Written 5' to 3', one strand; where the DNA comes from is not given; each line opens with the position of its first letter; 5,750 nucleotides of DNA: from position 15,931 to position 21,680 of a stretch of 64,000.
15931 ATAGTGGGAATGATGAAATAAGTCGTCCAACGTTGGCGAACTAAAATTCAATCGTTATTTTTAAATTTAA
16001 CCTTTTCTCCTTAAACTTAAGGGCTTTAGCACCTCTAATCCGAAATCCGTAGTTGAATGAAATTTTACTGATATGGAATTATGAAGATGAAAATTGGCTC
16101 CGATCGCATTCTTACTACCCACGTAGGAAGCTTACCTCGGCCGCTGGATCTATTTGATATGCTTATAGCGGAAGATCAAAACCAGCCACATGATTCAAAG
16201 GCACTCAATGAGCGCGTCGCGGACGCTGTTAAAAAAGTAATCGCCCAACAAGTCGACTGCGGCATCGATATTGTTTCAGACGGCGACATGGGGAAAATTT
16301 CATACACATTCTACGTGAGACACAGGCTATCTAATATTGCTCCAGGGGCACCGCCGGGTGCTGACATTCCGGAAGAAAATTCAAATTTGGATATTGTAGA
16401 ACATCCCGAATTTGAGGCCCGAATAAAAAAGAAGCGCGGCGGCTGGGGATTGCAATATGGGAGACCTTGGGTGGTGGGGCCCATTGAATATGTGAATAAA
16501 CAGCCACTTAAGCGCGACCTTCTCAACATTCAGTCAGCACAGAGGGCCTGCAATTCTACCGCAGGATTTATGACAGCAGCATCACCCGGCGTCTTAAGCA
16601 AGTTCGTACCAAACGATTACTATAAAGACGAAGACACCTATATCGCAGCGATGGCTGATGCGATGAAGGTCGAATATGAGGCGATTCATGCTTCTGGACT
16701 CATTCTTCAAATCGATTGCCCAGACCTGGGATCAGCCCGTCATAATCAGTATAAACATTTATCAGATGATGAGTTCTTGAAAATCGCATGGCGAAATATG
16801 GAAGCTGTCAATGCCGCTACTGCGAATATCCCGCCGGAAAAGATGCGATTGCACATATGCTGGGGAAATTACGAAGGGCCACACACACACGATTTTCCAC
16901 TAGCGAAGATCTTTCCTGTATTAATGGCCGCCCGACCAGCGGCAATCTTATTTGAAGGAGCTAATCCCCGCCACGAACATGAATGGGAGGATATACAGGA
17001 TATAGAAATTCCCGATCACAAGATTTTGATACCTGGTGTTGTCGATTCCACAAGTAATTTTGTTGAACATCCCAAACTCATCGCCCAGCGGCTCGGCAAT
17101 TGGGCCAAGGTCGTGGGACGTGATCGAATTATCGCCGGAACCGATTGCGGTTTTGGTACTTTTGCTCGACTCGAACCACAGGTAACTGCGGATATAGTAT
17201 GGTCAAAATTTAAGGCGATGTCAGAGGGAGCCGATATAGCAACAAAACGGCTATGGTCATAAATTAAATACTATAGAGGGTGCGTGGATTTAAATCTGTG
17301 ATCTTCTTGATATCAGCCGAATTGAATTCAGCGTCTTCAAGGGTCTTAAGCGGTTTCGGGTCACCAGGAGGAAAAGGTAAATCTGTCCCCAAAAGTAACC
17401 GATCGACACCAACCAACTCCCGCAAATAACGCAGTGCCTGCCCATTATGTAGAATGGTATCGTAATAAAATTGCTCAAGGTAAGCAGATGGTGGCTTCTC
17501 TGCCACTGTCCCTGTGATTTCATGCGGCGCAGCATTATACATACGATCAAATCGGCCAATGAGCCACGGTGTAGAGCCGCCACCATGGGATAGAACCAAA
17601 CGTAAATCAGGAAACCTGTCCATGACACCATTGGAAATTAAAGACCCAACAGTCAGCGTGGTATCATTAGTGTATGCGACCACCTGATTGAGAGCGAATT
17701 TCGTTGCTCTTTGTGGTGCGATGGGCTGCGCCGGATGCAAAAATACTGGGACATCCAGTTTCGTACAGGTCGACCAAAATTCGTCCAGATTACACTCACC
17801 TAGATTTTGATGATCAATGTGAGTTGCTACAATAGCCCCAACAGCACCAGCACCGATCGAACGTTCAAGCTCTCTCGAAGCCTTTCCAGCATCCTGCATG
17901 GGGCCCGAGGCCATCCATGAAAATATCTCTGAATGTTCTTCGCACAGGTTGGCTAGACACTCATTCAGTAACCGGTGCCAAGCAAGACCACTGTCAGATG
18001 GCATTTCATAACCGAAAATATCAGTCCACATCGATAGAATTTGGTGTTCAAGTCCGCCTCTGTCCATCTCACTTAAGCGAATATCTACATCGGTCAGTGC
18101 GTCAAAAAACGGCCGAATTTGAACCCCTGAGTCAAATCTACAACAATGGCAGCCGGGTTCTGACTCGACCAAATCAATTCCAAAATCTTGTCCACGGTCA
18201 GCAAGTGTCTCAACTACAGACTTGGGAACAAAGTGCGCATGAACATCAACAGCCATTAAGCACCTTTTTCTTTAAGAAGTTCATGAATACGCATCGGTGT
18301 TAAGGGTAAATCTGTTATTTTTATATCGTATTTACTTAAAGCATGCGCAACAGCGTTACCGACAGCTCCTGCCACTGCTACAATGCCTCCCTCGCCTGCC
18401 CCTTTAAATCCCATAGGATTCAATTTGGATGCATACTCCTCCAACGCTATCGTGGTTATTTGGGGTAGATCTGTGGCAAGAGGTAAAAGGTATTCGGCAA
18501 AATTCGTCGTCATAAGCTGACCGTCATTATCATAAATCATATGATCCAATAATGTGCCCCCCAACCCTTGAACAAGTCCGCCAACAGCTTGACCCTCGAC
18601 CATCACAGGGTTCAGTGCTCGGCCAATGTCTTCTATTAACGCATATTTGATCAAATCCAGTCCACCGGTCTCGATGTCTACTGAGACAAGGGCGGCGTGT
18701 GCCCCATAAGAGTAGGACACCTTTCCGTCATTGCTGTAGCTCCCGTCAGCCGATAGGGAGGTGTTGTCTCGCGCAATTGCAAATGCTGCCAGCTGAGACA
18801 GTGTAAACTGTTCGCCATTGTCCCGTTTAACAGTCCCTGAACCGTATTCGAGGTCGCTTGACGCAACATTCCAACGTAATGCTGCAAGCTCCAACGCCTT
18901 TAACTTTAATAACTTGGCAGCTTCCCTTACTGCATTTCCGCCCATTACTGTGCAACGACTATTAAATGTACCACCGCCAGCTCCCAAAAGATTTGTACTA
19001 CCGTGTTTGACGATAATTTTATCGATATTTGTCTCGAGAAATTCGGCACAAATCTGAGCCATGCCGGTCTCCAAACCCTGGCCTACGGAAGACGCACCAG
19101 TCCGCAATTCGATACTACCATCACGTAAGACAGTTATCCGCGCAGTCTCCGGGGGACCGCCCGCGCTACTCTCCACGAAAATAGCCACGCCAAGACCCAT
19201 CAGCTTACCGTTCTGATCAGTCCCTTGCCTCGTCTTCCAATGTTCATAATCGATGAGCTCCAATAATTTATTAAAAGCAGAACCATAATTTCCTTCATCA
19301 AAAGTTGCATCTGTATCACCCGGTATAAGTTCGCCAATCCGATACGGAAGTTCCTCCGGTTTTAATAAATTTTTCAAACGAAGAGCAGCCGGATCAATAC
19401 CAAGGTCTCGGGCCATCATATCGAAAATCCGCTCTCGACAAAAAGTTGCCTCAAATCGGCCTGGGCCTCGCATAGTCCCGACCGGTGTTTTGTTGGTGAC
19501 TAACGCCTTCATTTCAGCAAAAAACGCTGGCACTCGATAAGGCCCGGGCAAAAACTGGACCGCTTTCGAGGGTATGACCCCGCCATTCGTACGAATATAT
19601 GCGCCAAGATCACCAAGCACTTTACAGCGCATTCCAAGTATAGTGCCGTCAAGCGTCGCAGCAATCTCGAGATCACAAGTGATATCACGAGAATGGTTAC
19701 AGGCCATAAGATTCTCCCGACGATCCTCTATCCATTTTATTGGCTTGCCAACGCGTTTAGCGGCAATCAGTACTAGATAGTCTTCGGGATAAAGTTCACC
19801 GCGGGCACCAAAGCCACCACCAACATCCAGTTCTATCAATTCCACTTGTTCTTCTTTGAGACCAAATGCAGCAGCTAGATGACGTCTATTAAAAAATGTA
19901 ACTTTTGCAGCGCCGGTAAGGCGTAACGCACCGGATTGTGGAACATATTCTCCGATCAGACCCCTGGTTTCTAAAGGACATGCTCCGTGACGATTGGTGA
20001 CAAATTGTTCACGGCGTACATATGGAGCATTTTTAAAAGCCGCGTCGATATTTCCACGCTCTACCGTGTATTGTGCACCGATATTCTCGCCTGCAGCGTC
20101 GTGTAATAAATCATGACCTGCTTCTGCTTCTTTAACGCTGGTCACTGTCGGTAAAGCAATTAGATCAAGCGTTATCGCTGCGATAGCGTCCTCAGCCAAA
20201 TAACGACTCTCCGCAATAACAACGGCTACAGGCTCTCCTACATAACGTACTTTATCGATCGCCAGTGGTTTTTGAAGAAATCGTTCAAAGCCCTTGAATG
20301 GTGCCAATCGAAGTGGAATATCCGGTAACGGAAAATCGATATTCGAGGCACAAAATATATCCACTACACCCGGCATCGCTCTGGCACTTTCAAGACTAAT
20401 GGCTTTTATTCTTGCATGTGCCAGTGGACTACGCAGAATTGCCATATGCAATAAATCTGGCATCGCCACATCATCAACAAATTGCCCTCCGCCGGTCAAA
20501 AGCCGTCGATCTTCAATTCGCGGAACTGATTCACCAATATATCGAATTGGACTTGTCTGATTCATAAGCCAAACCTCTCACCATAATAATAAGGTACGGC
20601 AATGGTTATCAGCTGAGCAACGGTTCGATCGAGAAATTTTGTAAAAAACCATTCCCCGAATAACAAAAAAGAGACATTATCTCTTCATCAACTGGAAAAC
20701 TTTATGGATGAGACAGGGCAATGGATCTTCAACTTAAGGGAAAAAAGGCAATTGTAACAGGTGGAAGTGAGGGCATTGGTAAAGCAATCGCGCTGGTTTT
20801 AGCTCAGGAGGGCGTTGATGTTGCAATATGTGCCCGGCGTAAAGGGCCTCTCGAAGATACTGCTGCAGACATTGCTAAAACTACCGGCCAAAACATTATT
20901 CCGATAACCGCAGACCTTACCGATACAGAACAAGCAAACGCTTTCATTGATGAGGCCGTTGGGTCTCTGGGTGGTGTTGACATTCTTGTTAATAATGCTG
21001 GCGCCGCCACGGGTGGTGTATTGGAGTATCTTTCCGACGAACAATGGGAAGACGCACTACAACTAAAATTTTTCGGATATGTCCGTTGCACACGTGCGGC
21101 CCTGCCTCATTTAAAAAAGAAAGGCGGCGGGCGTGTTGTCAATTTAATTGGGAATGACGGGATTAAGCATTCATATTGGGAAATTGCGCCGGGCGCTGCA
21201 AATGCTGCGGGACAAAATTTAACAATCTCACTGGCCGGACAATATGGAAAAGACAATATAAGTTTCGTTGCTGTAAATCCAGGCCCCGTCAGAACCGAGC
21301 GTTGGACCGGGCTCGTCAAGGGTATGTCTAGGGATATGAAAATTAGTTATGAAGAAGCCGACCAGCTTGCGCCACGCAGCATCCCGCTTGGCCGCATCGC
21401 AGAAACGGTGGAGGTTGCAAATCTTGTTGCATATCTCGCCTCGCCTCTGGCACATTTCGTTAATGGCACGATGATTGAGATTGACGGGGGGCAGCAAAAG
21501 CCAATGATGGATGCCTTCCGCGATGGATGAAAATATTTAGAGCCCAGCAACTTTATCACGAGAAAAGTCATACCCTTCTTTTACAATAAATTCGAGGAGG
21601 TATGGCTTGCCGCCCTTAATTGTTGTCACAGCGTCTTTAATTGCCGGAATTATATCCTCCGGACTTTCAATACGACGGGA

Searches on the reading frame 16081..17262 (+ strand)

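Call 43: search_protein_families(library=pfam, proteins=[window:16081-17262:+], max_evalue=0.001)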
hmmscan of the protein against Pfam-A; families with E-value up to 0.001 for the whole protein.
window:16081-17262:+ (393 aa): 1 family
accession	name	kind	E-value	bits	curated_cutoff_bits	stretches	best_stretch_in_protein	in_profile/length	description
PF01717.24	Meth_synt_2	-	8.2e-10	38.9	21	1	119-361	80-306/324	Cobalamin-independent synthase, Catalytic domain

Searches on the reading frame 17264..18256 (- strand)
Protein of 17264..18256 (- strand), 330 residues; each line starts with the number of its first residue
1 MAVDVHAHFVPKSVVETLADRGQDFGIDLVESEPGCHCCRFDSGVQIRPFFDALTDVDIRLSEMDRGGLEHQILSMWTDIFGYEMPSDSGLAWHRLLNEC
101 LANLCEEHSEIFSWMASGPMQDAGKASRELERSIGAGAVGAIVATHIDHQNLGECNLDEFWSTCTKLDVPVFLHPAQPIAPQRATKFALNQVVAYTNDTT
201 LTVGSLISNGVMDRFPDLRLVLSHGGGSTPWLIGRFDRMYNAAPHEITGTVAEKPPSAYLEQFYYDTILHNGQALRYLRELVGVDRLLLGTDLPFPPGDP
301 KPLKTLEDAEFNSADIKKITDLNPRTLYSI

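Call 43: search_protein_families(library=pfam, proteins=[window:17264-18256:-], max_evalue=0.001)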
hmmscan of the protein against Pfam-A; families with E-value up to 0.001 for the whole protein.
window:17264-18256:- (330 aa): 1 family
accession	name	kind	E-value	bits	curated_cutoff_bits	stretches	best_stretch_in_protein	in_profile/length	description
PF04909.20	Amidohydro_2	-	2.2e-27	97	26.4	1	3-329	1-288/289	Amidohydrolase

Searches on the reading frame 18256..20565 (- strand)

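Call 43: search_protein_families(library=pfam, proteins=[window:18256-20565:-], max_evalue=0.001)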
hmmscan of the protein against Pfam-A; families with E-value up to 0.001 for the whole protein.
window:18256-20565:- (769 aa): 3 families
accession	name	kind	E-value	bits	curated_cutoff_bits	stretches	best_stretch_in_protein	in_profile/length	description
PF20256.3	MoCoBD_2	-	1.3e-72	245.1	27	1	433-701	1-283/283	Molybdopterin cofactor-binding domain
PF02738.23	MoCoBD_1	-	6.1e-66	222.4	27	1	155-400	2-244/244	Molybdopterin cofactor-binding domain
PF01315.27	Ald_Xan_dh_C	-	3.1e-23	82.6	31.3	1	24-134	1-105/110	Aldehyde oxidase and xanthine dehydrogenase, a/b hammerhead domain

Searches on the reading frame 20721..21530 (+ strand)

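Call 43: search_protein_families(library=pfam, proteins=[window:20721-21530:+], max_evalue=0.001)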
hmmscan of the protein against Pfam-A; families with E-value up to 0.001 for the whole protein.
window:20721-21530:+ (269 aa): 4 families
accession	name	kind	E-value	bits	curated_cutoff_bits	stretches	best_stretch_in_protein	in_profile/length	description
PF00106.31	adh_short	-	2.9e-47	161.1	26.6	1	8-196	1-188/195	short chain dehydrogenase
PF13561.12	adh_short_C2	-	3.9e-44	151.4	27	1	17-257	6-234/236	Enoyl-(Acyl carrier protein) reductase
PF08659.16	KR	-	6e-11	43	22.6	1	11-121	4-117/180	KR domain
PF02882.25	THF_DHG_CYH_C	-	0.00031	20.5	27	1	3-46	32-75/160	Tetrahydrofolate dehydrogenase/cyclohydrolase, NAD(P)-binding domain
